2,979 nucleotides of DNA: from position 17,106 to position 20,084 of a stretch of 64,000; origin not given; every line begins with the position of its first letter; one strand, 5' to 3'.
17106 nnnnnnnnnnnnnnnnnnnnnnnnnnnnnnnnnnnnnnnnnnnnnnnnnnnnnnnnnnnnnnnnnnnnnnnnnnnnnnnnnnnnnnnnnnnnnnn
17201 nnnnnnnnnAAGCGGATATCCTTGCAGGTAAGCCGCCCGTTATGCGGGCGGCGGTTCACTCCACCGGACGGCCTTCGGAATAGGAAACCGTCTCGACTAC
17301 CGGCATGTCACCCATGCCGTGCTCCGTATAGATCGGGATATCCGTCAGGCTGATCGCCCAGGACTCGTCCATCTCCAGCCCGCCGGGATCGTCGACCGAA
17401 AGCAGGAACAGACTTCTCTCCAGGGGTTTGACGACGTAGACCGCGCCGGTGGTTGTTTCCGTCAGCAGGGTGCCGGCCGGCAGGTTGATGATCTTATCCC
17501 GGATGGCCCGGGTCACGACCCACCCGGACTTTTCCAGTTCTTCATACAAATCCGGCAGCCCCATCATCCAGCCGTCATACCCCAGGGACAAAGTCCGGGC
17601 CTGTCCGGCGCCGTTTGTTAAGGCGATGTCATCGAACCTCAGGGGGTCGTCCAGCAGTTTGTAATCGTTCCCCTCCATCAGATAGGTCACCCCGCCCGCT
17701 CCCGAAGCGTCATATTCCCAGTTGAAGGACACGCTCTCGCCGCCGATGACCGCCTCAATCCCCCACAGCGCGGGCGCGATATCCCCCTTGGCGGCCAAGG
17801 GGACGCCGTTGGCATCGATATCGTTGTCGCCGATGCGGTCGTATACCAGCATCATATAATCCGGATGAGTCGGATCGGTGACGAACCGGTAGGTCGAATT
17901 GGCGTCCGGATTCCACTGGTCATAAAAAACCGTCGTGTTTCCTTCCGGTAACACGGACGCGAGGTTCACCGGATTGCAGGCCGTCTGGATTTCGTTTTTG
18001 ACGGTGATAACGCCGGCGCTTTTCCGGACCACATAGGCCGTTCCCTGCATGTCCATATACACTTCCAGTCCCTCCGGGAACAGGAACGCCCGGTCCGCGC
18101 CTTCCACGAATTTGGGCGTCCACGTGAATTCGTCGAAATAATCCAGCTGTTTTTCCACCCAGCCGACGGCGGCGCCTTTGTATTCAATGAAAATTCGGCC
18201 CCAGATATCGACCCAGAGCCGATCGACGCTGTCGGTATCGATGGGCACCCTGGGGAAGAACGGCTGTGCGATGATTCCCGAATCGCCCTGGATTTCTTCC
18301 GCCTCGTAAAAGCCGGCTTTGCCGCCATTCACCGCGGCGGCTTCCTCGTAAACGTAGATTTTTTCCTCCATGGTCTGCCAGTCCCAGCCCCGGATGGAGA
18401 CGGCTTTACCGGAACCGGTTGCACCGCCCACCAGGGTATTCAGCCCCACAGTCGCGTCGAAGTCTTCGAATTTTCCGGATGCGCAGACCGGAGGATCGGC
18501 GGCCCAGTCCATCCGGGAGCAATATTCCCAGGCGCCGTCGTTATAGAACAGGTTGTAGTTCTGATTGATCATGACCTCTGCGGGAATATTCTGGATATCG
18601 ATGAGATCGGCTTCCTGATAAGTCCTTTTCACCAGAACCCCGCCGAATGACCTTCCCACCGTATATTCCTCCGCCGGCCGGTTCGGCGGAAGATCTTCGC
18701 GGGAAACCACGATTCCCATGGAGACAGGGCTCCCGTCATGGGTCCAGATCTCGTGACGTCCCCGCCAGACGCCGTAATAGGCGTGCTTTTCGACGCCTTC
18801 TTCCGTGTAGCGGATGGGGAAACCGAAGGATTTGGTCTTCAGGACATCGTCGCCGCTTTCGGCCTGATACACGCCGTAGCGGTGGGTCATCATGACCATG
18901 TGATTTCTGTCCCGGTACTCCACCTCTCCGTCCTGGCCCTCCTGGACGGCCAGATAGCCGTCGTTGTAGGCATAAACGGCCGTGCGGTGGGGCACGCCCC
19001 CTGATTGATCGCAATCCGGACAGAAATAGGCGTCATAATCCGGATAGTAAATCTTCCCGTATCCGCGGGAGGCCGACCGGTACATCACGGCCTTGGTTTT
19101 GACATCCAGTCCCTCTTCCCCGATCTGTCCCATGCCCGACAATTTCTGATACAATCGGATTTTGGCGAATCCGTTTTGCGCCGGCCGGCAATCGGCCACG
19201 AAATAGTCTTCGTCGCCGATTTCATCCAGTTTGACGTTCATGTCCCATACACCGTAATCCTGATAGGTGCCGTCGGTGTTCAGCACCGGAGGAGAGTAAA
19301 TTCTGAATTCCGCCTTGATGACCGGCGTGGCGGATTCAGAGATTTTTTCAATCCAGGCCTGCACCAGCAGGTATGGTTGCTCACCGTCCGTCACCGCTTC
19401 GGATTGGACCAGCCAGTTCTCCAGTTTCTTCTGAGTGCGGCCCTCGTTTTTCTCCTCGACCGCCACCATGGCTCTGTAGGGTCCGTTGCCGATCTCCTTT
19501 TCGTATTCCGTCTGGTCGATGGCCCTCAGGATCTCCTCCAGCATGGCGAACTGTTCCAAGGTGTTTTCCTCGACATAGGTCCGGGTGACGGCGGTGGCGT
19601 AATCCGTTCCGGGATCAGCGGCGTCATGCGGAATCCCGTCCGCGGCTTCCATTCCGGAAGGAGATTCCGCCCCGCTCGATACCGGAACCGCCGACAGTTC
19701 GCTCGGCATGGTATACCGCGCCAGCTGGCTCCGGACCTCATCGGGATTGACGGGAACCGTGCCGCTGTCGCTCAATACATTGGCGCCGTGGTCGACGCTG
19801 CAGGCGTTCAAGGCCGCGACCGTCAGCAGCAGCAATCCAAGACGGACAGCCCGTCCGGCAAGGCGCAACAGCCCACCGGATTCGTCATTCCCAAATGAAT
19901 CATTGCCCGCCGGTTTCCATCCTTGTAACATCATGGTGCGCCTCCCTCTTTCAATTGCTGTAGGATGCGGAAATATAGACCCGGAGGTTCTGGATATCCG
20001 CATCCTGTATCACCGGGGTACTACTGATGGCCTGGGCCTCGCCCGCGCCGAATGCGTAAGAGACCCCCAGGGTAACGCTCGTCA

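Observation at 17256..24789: Candidate envelope signalling system: CHASE2 cyclase - SH3 protein - M48 protease - FadL/PorV-like barrel - giant lipoprotein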

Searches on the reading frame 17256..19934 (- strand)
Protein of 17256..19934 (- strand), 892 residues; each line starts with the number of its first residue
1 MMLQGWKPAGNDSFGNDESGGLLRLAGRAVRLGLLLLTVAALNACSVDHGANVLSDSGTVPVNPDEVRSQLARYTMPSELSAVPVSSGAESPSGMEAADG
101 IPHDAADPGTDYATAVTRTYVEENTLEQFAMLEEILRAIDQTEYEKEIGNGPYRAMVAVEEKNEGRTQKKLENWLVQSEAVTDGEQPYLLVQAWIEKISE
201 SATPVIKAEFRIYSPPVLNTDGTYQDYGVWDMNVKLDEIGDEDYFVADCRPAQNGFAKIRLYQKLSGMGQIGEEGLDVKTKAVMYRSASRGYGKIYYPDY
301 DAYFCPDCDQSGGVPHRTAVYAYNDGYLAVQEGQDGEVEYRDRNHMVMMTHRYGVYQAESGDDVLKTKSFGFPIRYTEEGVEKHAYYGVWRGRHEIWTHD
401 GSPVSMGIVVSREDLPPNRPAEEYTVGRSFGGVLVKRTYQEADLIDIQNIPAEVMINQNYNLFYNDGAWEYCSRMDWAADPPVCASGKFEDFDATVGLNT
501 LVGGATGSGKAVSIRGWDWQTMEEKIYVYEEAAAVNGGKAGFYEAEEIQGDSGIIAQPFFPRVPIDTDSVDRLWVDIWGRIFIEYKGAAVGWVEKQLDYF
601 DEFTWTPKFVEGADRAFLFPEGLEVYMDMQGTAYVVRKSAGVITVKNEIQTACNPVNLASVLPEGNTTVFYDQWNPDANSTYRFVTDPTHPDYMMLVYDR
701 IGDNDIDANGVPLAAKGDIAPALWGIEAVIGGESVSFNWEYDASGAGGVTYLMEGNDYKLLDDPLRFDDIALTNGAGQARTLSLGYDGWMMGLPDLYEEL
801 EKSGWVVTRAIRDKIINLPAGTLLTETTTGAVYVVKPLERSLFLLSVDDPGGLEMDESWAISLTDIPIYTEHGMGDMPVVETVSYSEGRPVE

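Call 4: search_protein_families(library=pfam, proteins=[window:17256-19934:-], max_evalue=0.01)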
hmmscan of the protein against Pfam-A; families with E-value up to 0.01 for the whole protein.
window:17256-19934:- (892 aa): 0 families

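Call 5: search_protein_families(library=ncbifam, proteins=[window:17256-19934:-], max_evalue=0.01)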
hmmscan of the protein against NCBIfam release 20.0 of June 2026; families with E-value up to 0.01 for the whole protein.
window:17256-19934:- (892 aa): 0 families

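Call 29: find_homologous_proteins(query=window:17256-19934:-, region=30-892, max_evalue=0.001)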
Query window:17256-19934:-, residues 30-892 (863 aa): 117 proteins with E <= 0.001 among 8000 candidates.
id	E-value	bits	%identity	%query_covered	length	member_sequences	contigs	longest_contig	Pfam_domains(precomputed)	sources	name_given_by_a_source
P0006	0.0e+0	2009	100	100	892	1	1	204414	-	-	-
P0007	0.0e+0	1444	70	100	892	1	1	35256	-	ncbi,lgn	-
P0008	0.0e+0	1312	65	100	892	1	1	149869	-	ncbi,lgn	-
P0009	0.0e+0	1180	59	100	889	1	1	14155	-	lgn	-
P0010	0.0e+0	1020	53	98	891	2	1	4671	-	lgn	-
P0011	1.7e-296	1004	52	100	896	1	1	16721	-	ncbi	-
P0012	2.9e-296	1003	52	100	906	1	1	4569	-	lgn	-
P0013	1.2e-294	998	53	100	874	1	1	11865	-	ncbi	-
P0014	6.3e-291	986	51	100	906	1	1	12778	-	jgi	-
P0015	4.1e-255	867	49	95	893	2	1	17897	-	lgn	-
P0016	5.9e-253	860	48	95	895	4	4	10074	-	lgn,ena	-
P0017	5.3e-252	857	47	95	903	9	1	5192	-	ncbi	-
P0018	1.5e-249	849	48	95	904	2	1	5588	-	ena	-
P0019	3.1e-248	845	47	100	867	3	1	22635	-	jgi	jgi:hypothetical protein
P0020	8.6e-248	843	48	95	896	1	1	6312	-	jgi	jgi:hypothetical protein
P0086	8.6e-185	635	41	95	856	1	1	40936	-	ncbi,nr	ncbi:MAG: hypothetical protein HY204_12160 [Nitrospirae bacterium]|nr:hypothetical protein [Nitrospi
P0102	9.3e-152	525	37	100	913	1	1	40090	-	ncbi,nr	ncbi:MAG: hypothetical protein HY941_06200 [Gammaproteobacteria bacterium]|nr:hypothetical protein [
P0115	1.1e-124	436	36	95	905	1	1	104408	-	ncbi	-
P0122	3.4e-52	196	30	70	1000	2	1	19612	-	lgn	-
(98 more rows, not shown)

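Call 30: find_encoding_contigs(protein=P0086, flank=9000, max_places=1)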
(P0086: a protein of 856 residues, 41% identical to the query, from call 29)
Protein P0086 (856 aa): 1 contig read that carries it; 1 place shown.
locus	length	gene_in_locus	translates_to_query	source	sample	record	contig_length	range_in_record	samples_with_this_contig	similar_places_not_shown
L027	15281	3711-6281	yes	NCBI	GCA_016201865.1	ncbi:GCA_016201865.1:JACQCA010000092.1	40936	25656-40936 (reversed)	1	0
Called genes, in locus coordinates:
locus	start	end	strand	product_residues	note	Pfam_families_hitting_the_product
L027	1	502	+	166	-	PF17864:AAA_lid_4, PF05491:WHD_RuvB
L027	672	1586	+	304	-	PF02086:MethyltransfD12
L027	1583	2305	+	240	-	-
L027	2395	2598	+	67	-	-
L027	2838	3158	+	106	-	PF01909:NTP_transf_2, PF18765:Polbeta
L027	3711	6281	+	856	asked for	-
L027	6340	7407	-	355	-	PF25210:Kelch_FKB95 (faint), PF13415:Beta-prop_FBX42 (faint), PF13964:Beta-prop_Calicin (faint), PF24981:Beta-prop_ATRN-LZTR1 (faint), PF24681:Kelch_KLHDC2_KLHL20_DRC7, PF01344:Kelch_1 (weak), PF24681:Kelch_KLHDC2_KLHL20_DRC7, PF01344:Kelch_1 (weak), +2 more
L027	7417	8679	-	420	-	PF17785:PUA_3, PF10672:Methyltrans_SAM, PF03602:Cons_hypoth95, PF05175:MTS, PF06325:PrmA (weak), PF09445:Methyltransf_15 (faint), PF13649:Methyltransf_25, PF13847:Methyltransf_31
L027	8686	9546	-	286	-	PF00892:EamA, PF03151:TPT (faint), PF00892:EamA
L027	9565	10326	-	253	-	-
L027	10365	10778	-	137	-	PF13473:Cupredoxin_1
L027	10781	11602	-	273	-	PF03239:FTR1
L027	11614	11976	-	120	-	PF13473:Cupredoxin_1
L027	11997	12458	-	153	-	PF01475:FUR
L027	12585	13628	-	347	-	PF27233:MJ0711_N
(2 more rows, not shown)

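Call 31: find_encoding_contigs(protein=P0102, flank=9000, max_places=1)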
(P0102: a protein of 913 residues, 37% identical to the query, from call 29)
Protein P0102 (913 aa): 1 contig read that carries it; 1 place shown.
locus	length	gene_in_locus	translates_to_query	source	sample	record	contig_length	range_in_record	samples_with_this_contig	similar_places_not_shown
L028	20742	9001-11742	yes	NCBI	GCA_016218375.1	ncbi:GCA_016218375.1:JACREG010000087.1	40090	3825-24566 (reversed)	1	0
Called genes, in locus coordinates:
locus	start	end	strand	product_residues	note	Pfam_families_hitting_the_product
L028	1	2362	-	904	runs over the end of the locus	PF08448:PAS_4 (weak), PF00990:GGDEF, PF00563:EAL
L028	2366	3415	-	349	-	PF13379:NMT1_2, PF12974:Phosphonate-bd (weak), PF09084:NMT1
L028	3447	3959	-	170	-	PF00186:DHFR_1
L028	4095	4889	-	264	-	PF00303:Thymidylat_synt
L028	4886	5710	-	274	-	PF01790:LGT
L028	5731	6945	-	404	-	PF17785:PUA_3, PF10672:Methyltrans_SAM, PF02475:TRM5-TYW2_MTfase, PF01728:FtsJ (weak), PF03602:Cons_hypoth95, PF05175:MTS, PF09445:Methyltransf_15, PF13847:Methyltransf_31, +3 more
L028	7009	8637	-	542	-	PF13231:PMT_2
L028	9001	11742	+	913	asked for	-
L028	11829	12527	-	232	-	PF09335:VTT_dom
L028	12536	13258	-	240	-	PF00535:Glycos_transf_2, PF13641:Glyco_tranf_2_3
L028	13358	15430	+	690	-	PF03190:Thioredox_DsbH, PF13899:Thioredoxin_7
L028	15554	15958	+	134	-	PF01741:MscL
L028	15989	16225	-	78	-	-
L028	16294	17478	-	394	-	PF04542:Sigma70_r2, PF04545:Sigma70_r4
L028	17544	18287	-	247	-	PF08668:HDOD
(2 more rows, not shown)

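Call 32: find_encoding_contigs(protein=P0115, flank=9000, max_places=1)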
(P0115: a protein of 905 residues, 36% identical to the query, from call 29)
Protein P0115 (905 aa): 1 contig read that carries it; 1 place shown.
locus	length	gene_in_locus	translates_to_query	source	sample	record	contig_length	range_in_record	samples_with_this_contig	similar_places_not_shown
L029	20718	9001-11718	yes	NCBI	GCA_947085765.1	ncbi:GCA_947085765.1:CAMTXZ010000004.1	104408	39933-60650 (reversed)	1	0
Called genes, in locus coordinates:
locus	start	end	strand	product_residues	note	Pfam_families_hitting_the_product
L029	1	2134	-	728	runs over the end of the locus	PF22019:GlgB_N, PF02922:CBM_48, PF00128:Alpha-amylase, PF02806:Alpha-amylase_C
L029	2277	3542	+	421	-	PF00483:NTP_transferase, PF25247:LbH_GLGC (faint), PF24894:Hexapep_GlmU, PF25084:LbH_EIF2B (weak)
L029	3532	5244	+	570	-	PF03065:Glyco_hydro_57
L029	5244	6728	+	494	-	PF02446:Glyco_hydro_77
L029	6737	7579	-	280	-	PF04378:RsmJ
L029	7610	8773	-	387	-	PF04339:FemAB_like, PF13480:Acetyltransf_6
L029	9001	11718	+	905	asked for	-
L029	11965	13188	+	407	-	PF00483:NTP_transferase, PF12804:NTP_transf_3 (weak), PF24894:Hexapep_GlmU, PF25084:LbH_EIF2B, PF25087:GMPPB_C (weak), PF25247:LbH_GLGC (faint)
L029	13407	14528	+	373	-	PF02547:Queuosine_synth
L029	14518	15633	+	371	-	PF01702:TGT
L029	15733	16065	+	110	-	PF02699:YajC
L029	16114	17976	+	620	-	PF13721:SecD-TM1, PF07549:Sec_GG (weak), PF21760:SecD_1st, PF22599:SecDF_P1_head, PF02355:SecD_SecF_C, PF03176:MMPL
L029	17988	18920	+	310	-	PF07549:Sec_GG, PF02355:SecD_SecF_C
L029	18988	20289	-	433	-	PF00990:GGDEF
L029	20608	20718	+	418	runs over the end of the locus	PF00464:SHMT, PF00155:Aminotran_1_2, PF01212:Beta_elim_lyase (weak)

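Call 33: find_encoding_contigs(protein=P0122, flank=9000, max_places=1)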
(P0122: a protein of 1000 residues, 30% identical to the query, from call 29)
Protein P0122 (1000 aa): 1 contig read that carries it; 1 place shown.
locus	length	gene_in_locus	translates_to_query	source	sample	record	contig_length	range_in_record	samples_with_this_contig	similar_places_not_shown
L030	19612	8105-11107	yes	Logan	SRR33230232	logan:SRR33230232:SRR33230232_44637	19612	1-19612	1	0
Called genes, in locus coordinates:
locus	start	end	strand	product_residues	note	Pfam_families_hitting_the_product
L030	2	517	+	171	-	?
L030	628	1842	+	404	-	PF28597:T2SSF_N, PF00482:T2SSF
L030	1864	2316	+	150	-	PF07963:N_methyl, PF08334:T2SSG, PF22434:PilW_C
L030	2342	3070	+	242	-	PF07963:N_methyl (weak), PF12019:GspH (faint)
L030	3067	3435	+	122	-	PF07963:N_methyl (weak), PF02501:T2SSI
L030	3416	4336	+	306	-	PF07963:N_methyl, PF11612:T2SSJ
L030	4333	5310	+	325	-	PF21687:T2SSK_1st, PF03934:T2SSK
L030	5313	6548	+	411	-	PF05134:T2SSL, PF12693:GspL_C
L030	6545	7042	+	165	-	PF04612:T2SSM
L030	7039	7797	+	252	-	PF01203:T2SSN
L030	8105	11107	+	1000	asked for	-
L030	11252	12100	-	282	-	PF00520:Ion_trans, PF08016:PKD_channel (weak)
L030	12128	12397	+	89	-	-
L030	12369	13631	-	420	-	PF02353:CMAS, PF13489:Methyltransf_23, PF13847:Methyltransf_31 (weak), PF08241:Methyltransf_11, PF08242:Methyltransf_12, PF13649:Methyltransf_25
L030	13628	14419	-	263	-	PF07103:DUF1365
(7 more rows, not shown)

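Call 36: find_related_loci(query=A2, collection=metagenome_contigs, flank=8000)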
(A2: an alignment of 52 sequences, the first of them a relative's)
Query A2 (892 aa) in metagenome_contigs; peptide patterns used: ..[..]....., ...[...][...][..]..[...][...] (x = any residue, [..] = any of these).
402 stretches matched a pattern; 90 encode a relative of the query (tblastn E <= 1e-3); the best 80 are kept; 80 distinct loci.
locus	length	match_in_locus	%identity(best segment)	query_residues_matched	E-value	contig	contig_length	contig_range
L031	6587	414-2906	47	71-892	0e+0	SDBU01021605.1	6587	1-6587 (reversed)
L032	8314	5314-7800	48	74-892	0e+0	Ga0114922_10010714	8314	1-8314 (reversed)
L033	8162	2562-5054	49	74-891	0e+0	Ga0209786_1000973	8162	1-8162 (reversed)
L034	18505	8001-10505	48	71-892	0e+0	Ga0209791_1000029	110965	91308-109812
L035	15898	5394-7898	48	71-892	0e+0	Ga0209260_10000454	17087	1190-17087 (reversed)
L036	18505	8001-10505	48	63-892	0e+0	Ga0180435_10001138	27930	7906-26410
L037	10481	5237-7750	47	71-892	0e+0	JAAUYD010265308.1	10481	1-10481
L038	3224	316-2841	48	74-892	0e+0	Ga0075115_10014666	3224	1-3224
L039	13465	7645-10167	46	74-892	0e+0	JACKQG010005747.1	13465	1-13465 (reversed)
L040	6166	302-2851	44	72-892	0e+0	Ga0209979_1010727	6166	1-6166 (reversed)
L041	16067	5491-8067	43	18-892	0e+0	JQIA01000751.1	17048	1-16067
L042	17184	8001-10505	46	70-892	0e+0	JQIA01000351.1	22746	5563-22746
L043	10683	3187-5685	44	71-892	0e+0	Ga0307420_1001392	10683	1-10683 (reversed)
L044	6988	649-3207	43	68-892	0e+0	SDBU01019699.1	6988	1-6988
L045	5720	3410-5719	44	71-832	0e+0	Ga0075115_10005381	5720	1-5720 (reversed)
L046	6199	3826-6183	44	71-844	0e+0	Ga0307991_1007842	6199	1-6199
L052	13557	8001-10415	42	76-892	0e+0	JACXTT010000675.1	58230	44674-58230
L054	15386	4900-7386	41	72-892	0e+0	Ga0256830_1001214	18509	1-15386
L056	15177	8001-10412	41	76-892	0e+0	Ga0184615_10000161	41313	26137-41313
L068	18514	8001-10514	39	72-892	2e-180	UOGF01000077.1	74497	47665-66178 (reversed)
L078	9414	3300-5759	34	76-892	5e-139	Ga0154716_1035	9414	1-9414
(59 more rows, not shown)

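Call 41: search_protein_families(library=pfam, proteins=[L032:4599-5198:+, L046:3123-3713:+, L052:10456-12168:+, L056:10485-12146:+, L054:7583-8842:+, L068:10664-11932:+, L037:7974-9227:+, L037:2807-4426:-, L039:10299-11339:+, L078:322-2799:+], max_evalue=0.001)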
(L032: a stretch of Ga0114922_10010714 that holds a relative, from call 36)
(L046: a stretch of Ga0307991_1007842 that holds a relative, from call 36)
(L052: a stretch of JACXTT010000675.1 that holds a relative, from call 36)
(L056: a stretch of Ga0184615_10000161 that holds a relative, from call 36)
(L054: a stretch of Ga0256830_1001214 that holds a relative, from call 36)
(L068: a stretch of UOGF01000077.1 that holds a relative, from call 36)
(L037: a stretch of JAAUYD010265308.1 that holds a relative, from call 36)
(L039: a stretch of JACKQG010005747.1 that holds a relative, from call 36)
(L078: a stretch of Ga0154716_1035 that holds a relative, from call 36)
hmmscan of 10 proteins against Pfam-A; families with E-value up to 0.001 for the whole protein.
L032:4599-5198:+ (199 aa): 0 families

L046:3123-3713:+ (196 aa): 0 families

L052:10456-12168:+ (570 aa): 1 family
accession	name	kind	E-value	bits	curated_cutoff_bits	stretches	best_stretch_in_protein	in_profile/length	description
PF02446.23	Glyco_hydro_77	-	5.7e-120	401.8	25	1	51-534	1-460/465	4-alpha-glucanotransferase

L056:10485-12146:+ (553 aa): 1 family
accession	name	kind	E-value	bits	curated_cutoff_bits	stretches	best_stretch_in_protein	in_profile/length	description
PF02446.23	Glyco_hydro_77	-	2.1e-121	406.5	25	1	41-524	1-460/465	4-alpha-glucanotransferase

L054:7583-8842:+ (419 aa): 5 families
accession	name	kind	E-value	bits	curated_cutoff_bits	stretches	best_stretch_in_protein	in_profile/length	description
PF13393.11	tRNA-synt_His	-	2.8e-46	158.6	25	1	9-311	1-308/308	Histidyl-tRNA synthetase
PF00587.30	tRNA-synt_2b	-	2.9e-19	70.3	29.3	1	67-317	1-177/179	tRNA synthetase class II core domain (G, H, P, S and T)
PF03129.25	HGTP_anticodon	-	9.6e-10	38.9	21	1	345-415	23-93/94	Anticodon binding domain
PF00152.25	tRNA-synt_2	-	5.9e-05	22.7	25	0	283-318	260-295/308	tRNA synthetases class II (D, K and N)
PF01409.25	tRNA-synt_2d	-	0.00019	21.5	19.8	1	15-154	13-152/246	tRNA synthetases class II core domain (F)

L068:10664-11932:+ (422 aa): 5 families
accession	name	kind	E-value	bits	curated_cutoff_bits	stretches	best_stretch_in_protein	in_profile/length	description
PF13393.11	tRNA-synt_His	-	6.2e-49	167.3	25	1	9-311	1-308/308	Histidyl-tRNA synthetase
PF00587.30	tRNA-synt_2b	-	2.6e-18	67.2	29.3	1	67-317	1-177/179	tRNA synthetase class II core domain (G, H, P, S and T)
PF03129.25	HGTP_anticodon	-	4.4e-13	49.6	21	1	326-415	1-93/94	Anticodon binding domain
PF01409.25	tRNA-synt_2d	-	0.0003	20.8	19.8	1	14-141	12-141/246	tRNA synthetases class II core domain (F)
PF00152.25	tRNA-synt_2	-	0.00034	20.2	25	0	283-318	260-295/308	tRNA synthetases class II (D, K and N)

L037:7974-9227:+ (417 aa): 6 families
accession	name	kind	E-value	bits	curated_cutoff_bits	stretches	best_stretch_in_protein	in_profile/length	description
PF00534.26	Glycos_transf_1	-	9.2e-33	113.6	26.4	1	233-388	12-171/172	Glycosyl transferases group 1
PF13692.12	Glyco_trans_1_4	-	9.4e-32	110.7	27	1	242-375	8-142/142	Glycosyl transferases group 1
PF13439.12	Glyco_transf_4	-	2.9e-24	86.4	28.5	1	23-223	2-169/170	Glycosyltransferase Family 4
PF20706.3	GT4-conflict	-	1.8e-16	60.6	26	1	231-402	192-384/385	Family 4 Glycosyltransferase in conflict systems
PF13579.12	Glyco_trans_4_4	-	3.3e-15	57.2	29.7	1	23-219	1-158/158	Glycosyl transferase 4-like domain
PF13524.12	Glyco_trans_1_2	-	2.7e-13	50.5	25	1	258-402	6-141/144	Glycosyl transferase-like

L037:2807-4426:- (539 aa): 5 families
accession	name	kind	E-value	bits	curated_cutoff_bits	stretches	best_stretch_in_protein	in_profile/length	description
PF13487.12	HD_5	-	4.2e-32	111.7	27.2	1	345-506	6-170/170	HD domain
PF00072.30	Response_reg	-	6.9e-29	100.7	30.2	1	9-114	1-106/111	Response regulator receiver domain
PF01966.28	HD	-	9.8e-22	77.9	22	1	355-475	3-116/116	HD domain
PF01590.32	GAF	-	4.5e-06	27.7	22.4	1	175-322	3-133/133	GAF domain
PF13185.12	GAF_2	-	4.4e-05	24.1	28.6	1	175-323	5-136/136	GAF domain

L039:10299-11339:+ (346 aa): 3 families
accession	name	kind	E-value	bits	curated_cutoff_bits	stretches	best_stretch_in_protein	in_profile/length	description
PF17251.8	Pom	-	1.3e-71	241.7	22.4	1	67-342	2-282/285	Protochlamydia outer membrane protein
PF13505.12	OMP_b-brl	-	1e-08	36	28.7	1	116-261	42-168/175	Outer membrane protein beta-barrel domain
PF03797.25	Autotransporter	-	8.8e-08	32.6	26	1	69-302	46-255/255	Autotransporter beta-domain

L078:322-2799:+ (825 aa): 6 families
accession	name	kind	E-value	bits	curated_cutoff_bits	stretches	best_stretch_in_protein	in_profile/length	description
PF00441.29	Acyl-CoA_dh_1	-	5.2e-27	95.3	22.4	1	455-613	1-148/150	Acyl-CoA dehydrogenase, C-terminal domain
PF02771.21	Acyl-CoA_dh_N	-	1.8e-23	83.5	22.9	1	238-345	4-112/113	Acyl-CoA dehydrogenase, N-terminal domain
PF02770.24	Acyl-CoA_dh_M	-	1.3e-21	77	33.3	1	349-443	1-97/97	Acyl-CoA dehydrogenase, middle domain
PF21343.2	ACAD9-ACADV_C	-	1.5e-08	35.4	27.8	1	683-769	17-103/120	ACAD9/ACADV, C-terminal domain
PF21263.2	Acyl-CoA-dh_C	-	2.1e-05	25.2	27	0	694-756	17-72/96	Acyl-CoA dehydrogenase, C-terminal domain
PF08028.16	Acyl-CoA_dh_2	-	0.00029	21.6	22.7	1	473-577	4-117/134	Acyl-CoA dehydrogenase, C-terminal domain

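Call 46: predict_structure(alignment_id=A2)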
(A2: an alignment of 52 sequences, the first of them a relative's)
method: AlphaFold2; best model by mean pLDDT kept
length: 892 residues; sequences in the alignment: 52
mean_pLDDT: 84.0   pTM: 0.79
mean pLDDT of the five models: 84.0, 83.4, 81.1, 80.5, 79.2
residues with pLDDT >= 90: 437; 70-90: 338; 50-70: 59; < 50: 58
segments of 3 or more residues with pLDDT < 50: 1-28, 34-36, 38-61
pLDDT, mean of each block of 10 residues (from residue 1): 32 35 44 48 32 41 64 80 71 61 80 88 82 89 92 92 77 93 85 80 80 88 85 88 92 92 76 70 92 92 80 89 93 92 91 94 91 91 90 88 92 87 92 91 90 85 93 84 85 90 69 93 95 92 91 83 95 91 92 87 78 87 81 88 91 91 91 79 94 94 83 92 90 92 72 93 92 91 91 87 85 92 94 93 92 91 93 91 89 81
secondary structure, 60 per line:
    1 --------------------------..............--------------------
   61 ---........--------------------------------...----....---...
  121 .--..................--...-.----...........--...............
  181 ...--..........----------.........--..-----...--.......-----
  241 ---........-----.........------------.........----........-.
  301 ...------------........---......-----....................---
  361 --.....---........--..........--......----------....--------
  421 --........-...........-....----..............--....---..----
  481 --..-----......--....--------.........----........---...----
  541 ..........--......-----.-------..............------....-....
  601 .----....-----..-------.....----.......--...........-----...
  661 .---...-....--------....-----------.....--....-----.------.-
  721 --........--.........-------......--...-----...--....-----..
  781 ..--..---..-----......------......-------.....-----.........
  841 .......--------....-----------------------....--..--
elements in order (helices of 4 or more, strands of 3 or more residues): H27-40 H64-71 H111-114 E118-121 H124-141 E153-163 E166-183 E186-195 E206-214 E224-226 E229-235 E244-251 E257-265 E278-286 E291-298 H300-303 E316-323 E327-332 E338-357 H364-367 E371-378 E381-390 E393-398 E409-412 E423-430 E432-442 H444-447 E452-465 E468-471 H492-495 H498-501 E510-518 E523-530 E541-550 E553-558 E572-585 E592-595 E597-601 E606-609 E624-628 E633-639 E642-652 H658-661 E669-672 E681-684 E696-700 E723-730 E733-741 E749-754 E757-759 E765-767 E770-773 E779-782 H797-802 H809-814 E822-826 E832-847 H856-859 E883-886
